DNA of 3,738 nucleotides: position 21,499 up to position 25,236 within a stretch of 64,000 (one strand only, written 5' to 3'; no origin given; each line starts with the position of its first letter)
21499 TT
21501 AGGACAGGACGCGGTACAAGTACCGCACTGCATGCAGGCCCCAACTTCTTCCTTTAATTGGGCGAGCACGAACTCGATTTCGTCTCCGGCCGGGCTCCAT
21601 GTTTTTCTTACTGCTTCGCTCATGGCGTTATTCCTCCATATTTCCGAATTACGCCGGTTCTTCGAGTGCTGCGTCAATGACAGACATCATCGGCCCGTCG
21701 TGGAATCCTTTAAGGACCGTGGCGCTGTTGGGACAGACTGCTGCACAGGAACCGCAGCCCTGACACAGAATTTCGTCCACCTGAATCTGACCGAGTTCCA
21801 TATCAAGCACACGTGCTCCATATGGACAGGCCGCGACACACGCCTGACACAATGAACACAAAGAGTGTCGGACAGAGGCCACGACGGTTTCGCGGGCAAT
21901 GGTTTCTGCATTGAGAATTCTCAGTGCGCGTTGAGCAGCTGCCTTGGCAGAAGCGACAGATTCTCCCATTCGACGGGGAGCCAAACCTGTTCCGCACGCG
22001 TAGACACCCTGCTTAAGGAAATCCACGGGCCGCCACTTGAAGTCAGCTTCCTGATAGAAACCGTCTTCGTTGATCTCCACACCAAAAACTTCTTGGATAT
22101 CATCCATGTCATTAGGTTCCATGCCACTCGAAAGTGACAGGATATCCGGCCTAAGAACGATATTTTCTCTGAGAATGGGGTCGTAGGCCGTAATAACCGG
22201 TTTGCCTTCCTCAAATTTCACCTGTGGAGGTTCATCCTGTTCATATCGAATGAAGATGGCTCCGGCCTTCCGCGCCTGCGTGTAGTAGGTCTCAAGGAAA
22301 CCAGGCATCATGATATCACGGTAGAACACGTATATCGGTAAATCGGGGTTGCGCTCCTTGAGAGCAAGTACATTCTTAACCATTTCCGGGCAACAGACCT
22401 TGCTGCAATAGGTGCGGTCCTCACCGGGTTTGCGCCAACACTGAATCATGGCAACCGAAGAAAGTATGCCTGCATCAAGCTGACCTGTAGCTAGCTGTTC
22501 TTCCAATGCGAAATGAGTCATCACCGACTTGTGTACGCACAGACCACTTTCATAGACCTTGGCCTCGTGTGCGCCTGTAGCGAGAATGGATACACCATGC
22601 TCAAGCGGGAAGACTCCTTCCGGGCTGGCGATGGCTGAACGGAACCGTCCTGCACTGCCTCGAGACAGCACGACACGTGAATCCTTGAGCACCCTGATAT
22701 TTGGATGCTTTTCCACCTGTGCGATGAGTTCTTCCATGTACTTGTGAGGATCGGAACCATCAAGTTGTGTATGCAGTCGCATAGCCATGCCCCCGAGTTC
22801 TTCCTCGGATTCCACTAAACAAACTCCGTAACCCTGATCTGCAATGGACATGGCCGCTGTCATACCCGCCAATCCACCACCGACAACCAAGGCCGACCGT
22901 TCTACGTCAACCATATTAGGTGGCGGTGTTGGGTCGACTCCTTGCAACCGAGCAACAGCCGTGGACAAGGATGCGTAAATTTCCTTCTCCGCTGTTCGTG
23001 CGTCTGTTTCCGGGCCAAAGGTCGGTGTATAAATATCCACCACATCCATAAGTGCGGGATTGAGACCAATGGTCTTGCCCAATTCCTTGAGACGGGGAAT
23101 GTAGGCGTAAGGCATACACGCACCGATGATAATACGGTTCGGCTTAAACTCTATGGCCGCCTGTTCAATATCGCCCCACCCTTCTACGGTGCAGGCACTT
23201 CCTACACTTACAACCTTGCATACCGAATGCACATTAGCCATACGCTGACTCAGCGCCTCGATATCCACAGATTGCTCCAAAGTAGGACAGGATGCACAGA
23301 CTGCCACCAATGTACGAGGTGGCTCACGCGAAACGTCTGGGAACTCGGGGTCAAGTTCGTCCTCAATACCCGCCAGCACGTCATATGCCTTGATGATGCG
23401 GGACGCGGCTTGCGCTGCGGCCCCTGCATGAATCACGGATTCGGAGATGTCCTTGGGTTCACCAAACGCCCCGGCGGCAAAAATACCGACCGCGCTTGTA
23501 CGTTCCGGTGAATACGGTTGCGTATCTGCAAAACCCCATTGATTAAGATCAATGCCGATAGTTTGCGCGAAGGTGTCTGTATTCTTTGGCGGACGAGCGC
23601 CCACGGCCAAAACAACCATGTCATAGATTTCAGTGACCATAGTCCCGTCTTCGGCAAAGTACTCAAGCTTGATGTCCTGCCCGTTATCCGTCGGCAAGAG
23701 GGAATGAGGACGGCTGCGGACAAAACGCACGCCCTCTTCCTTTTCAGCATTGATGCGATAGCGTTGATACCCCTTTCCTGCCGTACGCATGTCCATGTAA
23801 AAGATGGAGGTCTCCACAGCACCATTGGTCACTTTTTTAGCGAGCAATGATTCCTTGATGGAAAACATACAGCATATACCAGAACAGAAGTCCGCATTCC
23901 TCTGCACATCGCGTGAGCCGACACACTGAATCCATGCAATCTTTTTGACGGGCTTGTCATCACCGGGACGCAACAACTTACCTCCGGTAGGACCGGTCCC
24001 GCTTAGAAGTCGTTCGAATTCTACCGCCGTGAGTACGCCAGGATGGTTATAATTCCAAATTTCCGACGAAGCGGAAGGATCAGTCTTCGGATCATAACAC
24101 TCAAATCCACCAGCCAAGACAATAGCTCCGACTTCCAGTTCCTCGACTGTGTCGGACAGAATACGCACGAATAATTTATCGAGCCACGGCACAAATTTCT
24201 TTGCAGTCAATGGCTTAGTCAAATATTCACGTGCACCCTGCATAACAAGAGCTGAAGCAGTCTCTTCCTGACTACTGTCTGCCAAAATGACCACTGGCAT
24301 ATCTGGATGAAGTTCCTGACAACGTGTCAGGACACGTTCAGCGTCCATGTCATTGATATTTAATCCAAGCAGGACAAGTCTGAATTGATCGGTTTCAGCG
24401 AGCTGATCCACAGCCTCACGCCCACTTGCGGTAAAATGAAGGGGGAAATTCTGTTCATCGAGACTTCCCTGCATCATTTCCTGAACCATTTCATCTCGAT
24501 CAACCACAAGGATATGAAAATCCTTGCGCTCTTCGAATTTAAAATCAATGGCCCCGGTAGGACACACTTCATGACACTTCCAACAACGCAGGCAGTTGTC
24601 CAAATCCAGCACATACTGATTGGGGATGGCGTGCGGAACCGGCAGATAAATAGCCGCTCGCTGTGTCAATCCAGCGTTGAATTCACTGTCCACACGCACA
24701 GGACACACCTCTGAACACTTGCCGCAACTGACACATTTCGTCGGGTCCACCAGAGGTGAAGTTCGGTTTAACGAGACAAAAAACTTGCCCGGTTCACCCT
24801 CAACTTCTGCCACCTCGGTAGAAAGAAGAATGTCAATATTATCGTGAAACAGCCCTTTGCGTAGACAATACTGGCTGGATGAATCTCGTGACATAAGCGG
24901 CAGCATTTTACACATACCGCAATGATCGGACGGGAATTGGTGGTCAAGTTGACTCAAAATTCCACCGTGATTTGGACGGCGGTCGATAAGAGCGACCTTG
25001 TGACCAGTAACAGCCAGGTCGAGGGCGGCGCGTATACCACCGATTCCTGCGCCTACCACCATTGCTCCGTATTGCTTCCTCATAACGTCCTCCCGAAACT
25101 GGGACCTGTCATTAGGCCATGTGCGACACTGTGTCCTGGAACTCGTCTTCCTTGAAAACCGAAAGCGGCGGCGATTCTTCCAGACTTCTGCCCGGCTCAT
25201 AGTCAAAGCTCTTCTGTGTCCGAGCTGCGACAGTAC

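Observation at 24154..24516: CheY-like pseudo-receiver domain cleanly inserted into the HdrA fold of a giant HdrL-type protein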

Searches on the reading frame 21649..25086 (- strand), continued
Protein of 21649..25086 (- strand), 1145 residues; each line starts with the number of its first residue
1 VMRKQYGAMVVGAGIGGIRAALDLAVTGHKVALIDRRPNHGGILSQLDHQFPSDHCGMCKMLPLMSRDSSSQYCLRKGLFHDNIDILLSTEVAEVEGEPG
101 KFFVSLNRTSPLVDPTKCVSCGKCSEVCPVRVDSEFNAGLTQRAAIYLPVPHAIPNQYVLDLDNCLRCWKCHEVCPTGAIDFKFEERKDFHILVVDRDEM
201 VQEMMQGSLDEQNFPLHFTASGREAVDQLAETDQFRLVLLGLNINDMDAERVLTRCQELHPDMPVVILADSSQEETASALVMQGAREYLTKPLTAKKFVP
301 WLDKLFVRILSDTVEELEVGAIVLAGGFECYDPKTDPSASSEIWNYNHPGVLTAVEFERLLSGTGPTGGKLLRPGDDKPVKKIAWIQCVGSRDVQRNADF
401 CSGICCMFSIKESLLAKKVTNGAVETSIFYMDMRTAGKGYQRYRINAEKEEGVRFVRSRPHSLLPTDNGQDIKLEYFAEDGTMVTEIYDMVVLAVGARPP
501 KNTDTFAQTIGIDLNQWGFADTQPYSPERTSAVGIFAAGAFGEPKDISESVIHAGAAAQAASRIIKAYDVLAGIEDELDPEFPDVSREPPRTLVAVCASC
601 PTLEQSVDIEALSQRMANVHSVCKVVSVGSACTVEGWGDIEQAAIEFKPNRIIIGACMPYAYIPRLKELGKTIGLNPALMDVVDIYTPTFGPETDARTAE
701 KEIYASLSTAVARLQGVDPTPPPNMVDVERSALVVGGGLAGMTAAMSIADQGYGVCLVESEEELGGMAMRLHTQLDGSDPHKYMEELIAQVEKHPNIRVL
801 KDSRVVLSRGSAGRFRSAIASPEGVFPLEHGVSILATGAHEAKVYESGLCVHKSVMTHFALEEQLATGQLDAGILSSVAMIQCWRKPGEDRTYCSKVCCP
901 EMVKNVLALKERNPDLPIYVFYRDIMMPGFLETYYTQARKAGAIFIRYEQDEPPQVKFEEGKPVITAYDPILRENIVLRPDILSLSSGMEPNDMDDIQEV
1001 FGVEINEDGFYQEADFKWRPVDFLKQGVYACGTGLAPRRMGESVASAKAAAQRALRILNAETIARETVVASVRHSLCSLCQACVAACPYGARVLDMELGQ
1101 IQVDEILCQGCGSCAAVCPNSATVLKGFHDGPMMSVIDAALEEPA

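Call 60: fold_search(model_id=the predicted structure, library=pdb)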
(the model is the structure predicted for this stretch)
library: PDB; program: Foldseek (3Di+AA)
matches with E <= 10: 1967; with E <= 0.001: 896
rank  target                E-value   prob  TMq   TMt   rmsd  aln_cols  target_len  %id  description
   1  8rvy_A                5.9e-41  1.00  0.40  0.67   5.9       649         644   25  CryoEM structure of the Elp-Hdr complex of Methanothermobacter marburgensis state 1 (composite structure) (released 2025-05-14)
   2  5odc_A                7.7e-41  1.00  0.34  0.55  10.2       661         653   26  Heterodisulfide reductase / [NiFe]-hydrogenase complex from Methanothermococcus thermolithotrophicus at 2.3 A resoluti (released 2017-08-30)
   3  8rvu_A                1.5e-40  1.00  0.37  0.63   8.6       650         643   25  CryoEM structure of the Elp-Hdr complex of Methanothermobacter marburgensis state 2 (composite structure) (released 2025-05-14)
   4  5odi_A                2.0e-39  1.00  0.33  0.54  10.2       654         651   26  Heterodisulfide reductase / [NiFe]-hydrogenase complex from Methanothermococcus thermolithotrophicus cocrystallized wi (released 2017-08-30)
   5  5odh_A                2.7e-39  1.00  0.33  0.53  10.5       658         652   26  Heterodisulfide reductase / [NiFe]-hydrogenase complex from Methanothermococcus thermolithotrophicus soaked with heter (released 2017-08-30)
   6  7bkb_A                3.5e-39  1.00  0.37  0.61   8.5       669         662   22  Formate dehydrogenase - heterodisulfide reductase - formylmethanofuran dehydrogenase complex from Methanospirillum hun (released 2021-09-29)
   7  8rvu_a                4.8e-39  1.00  0.35  0.91   4.7       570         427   27  CryoEM structure of the Elp-Hdr complex of Methanothermobacter marburgensis state 2 (composite structure) (released 2025-05-14)
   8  8rwn_A                8.7e-39  1.00  0.35  0.90   4.8       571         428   27  CryoEM structure of the Hdr(ABC)2 subunits of the Elp-Hdr complex of Methanothermobacter marburgensis (released 2025-05-14)
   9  7bkd_A                1.6e-38  1.00  0.41  0.67   6.0       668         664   22  Formate dehydrogenase - heterodisulfide reductase - formylmethanofuran dehydrogenase complex from Methanospirillum hun (released 2021-09-29)
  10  7bke_A                3.8e-35  1.00  0.34  0.85   4.2       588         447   27  Formate dehydrogenase - heterodisulfide reductase - formylmethanofuran dehydrogenase complex from Methanospirillum hun (released 2021-09-29)
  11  7bkd_a                2.8e-34  1.00  0.35  0.86   4.8       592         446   27  Formate dehydrogenase - heterodisulfide reductase - formylmethanofuran dehydrogenase complex from Methanospirillum hun (released 2021-09-29)
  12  6tjr_A                1.2e-24  1.00  0.27  0.86   2.8       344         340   24  Structure of HdrA-like subunit from Hyphomicrobium denitrificans (released 2020-08-19)
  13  3cty_A                2.5e-14  1.00  0.21  0.66   5.5       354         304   15  Crystal structure of T. acidophilum thioredoxin reductase (released 2009-02-24)
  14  3cty_B                3.1e-14  1.00  0.21  0.67   5.3       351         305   15  Crystal structure of T. acidophilum thioredoxin reductase (released 2009-02-24)
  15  1hyu                  8.6e-14  1.00  0.19  0.38  22.7       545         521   15  CRYSTAL STRUCTURE OF INTACT AHPF (released 2001-02-14)
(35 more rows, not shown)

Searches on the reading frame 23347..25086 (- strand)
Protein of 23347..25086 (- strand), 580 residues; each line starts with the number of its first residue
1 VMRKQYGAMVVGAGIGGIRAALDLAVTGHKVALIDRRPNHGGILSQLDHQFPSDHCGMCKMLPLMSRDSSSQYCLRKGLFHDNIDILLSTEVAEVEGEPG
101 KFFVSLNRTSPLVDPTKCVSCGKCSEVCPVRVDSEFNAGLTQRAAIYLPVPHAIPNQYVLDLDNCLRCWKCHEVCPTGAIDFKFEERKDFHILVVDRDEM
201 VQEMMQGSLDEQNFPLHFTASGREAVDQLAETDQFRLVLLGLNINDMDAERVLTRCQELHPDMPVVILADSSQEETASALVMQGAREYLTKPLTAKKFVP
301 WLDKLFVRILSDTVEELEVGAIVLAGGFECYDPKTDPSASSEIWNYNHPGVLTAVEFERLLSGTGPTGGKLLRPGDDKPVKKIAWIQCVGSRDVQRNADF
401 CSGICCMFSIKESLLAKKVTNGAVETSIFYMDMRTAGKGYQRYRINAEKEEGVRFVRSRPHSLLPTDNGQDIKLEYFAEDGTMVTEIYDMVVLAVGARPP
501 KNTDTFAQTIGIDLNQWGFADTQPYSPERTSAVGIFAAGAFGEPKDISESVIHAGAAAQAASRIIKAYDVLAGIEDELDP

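Call 59: search_solved_structures(query=window:23347-25086:-, show_alignments=1, max_evalue=1e-10)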
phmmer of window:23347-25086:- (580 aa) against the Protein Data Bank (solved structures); distinct sequences matched with E-value up to 1e-10: 6.
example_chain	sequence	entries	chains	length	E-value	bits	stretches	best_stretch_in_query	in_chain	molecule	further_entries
8rvu_a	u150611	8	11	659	2.1e-86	294.1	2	316-567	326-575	H(2):CoB-CoM heterodisulfide,ferredoxin reductase subunit A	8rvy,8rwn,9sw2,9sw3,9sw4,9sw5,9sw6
8rvv_A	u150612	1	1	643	2.6e-86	293.8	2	316-567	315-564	H(2):CoB-CoM heterodisulfide,ferredoxin reductase subunit A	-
5odc_A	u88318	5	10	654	4.5e-84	286.4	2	314-562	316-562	Heterodisulfide reductase, subunit A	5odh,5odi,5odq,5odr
9sfi_A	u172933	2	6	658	9.9e-74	252.2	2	317-561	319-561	CoB--CoM heterodisulfide reductase iron-sulfur subunit A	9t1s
7bkb_A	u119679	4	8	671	7.4e-65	222.9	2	312-565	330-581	CoB--CoM heterodisulfide reductase iron-sulfur subunit A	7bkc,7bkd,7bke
6tjr_A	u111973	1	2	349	2.5e-23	85.8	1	310-563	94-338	Fumarate reductase/succinate dehydrogenase flavoprotein domain protein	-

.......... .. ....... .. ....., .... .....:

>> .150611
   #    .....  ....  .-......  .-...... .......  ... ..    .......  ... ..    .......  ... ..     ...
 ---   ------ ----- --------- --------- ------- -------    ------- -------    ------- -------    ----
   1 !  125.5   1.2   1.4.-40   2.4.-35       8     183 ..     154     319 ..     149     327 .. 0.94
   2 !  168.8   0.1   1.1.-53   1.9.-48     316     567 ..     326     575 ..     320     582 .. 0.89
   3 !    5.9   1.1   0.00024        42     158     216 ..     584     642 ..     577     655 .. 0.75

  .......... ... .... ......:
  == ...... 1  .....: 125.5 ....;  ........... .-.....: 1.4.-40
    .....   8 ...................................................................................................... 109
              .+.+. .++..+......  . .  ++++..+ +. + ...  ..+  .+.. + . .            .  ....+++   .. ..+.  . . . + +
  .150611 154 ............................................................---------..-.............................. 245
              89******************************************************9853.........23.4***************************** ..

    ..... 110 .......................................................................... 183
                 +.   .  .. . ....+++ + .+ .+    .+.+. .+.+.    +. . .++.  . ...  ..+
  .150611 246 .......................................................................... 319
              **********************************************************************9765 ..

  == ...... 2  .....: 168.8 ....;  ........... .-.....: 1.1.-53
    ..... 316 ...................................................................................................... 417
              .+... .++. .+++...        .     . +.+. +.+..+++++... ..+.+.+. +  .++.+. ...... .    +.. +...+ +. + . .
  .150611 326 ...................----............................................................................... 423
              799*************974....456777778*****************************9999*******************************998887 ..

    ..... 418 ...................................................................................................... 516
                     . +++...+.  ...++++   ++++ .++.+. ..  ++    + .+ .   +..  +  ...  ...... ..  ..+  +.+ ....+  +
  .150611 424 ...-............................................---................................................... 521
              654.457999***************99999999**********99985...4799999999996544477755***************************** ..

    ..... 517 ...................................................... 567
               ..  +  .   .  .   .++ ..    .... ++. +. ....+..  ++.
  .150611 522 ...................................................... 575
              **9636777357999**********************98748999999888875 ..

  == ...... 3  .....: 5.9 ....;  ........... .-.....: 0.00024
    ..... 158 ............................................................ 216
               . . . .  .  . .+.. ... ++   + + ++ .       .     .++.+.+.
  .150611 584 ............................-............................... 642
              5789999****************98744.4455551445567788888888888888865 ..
